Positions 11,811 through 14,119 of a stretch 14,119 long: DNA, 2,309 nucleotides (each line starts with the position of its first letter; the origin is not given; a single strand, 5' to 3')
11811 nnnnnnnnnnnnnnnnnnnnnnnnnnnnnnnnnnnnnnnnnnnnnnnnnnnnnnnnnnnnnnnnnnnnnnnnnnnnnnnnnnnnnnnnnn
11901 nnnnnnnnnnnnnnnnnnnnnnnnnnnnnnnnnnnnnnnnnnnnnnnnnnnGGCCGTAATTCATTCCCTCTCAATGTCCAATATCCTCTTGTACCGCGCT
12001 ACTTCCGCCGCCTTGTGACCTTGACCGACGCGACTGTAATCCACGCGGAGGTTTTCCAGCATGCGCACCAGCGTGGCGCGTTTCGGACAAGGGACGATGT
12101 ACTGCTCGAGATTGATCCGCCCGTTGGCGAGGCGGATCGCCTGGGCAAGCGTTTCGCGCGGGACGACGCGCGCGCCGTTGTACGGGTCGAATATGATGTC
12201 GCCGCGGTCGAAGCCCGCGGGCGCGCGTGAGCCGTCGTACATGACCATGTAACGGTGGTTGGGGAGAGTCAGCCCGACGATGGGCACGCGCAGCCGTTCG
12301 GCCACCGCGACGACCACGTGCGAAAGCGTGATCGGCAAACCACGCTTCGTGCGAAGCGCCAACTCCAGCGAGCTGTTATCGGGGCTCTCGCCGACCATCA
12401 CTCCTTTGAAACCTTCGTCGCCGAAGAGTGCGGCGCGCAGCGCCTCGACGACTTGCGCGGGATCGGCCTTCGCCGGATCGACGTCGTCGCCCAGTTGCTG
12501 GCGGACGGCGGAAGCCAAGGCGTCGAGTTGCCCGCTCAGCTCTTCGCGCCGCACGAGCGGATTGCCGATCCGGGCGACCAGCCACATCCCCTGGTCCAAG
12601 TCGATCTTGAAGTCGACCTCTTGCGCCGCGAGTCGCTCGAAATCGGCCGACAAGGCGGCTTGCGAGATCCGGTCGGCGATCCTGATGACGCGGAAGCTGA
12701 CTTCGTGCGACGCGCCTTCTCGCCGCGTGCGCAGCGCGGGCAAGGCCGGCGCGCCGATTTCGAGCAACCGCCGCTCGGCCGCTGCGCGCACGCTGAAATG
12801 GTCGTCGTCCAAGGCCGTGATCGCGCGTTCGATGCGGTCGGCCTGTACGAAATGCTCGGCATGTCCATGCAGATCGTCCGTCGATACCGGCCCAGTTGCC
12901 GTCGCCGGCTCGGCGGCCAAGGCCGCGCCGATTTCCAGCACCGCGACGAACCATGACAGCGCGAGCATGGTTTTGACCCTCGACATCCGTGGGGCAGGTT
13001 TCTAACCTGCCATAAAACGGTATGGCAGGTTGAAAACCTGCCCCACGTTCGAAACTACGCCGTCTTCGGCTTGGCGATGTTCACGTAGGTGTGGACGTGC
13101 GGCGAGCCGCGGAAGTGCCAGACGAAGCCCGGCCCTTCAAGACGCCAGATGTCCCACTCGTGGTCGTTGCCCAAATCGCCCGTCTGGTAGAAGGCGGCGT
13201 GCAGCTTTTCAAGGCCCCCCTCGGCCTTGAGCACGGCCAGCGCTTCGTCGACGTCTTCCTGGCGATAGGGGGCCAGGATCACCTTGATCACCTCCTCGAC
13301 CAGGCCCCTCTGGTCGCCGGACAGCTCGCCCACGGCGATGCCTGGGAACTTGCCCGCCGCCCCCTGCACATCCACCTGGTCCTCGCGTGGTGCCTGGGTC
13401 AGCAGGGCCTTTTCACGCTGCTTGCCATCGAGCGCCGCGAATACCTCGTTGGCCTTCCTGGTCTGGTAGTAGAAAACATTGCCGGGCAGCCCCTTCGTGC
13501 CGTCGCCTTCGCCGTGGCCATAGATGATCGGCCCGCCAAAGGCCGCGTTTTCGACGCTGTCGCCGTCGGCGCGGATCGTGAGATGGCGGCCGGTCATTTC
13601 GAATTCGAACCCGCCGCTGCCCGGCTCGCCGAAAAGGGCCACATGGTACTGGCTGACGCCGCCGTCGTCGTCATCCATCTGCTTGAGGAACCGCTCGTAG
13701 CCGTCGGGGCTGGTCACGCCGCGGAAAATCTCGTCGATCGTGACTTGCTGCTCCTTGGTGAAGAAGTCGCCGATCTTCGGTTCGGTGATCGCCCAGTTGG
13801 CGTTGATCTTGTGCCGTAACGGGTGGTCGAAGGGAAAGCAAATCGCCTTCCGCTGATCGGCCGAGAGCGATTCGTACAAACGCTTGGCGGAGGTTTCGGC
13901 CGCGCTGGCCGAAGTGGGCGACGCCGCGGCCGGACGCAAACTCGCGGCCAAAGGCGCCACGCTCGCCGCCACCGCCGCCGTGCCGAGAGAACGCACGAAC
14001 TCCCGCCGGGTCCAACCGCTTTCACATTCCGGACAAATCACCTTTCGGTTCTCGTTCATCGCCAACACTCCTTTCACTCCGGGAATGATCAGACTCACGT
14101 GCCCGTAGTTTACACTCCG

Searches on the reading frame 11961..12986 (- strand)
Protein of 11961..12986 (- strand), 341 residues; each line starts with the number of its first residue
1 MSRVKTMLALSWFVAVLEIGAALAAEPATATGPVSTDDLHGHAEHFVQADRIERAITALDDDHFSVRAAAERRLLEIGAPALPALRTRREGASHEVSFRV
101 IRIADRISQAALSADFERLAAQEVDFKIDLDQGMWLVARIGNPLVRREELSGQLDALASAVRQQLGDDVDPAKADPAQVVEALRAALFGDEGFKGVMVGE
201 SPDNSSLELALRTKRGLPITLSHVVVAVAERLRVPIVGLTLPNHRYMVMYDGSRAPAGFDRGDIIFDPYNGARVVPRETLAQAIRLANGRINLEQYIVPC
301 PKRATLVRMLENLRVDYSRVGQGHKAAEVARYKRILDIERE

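Call 10: search_protein_families(library=pfam, proteins=[window:11961-12986:-], max_evalue=0.01)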
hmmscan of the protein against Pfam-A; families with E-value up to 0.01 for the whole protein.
window:11961-12986:- (341 aa): 1 family
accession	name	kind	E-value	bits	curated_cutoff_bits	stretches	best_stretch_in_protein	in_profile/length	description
PF13369.12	Transglut_core2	-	8.5e-26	90.7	23.5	1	150-310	3-154/155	Transglutaminase-like superfamily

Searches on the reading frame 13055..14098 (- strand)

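Call 10: search_protein_families(library=pfam, proteins=[window:13055-14098:-], max_evalue=0.01)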
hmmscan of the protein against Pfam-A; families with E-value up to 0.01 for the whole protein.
window:13055-14098:- (347 aa): 1 family
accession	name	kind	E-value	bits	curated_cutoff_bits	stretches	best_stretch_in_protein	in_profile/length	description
PF12006.13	DUF3500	-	4.8e-18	66.1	27.2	1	63-338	4-287/297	Protein of unknown function (DUF3500)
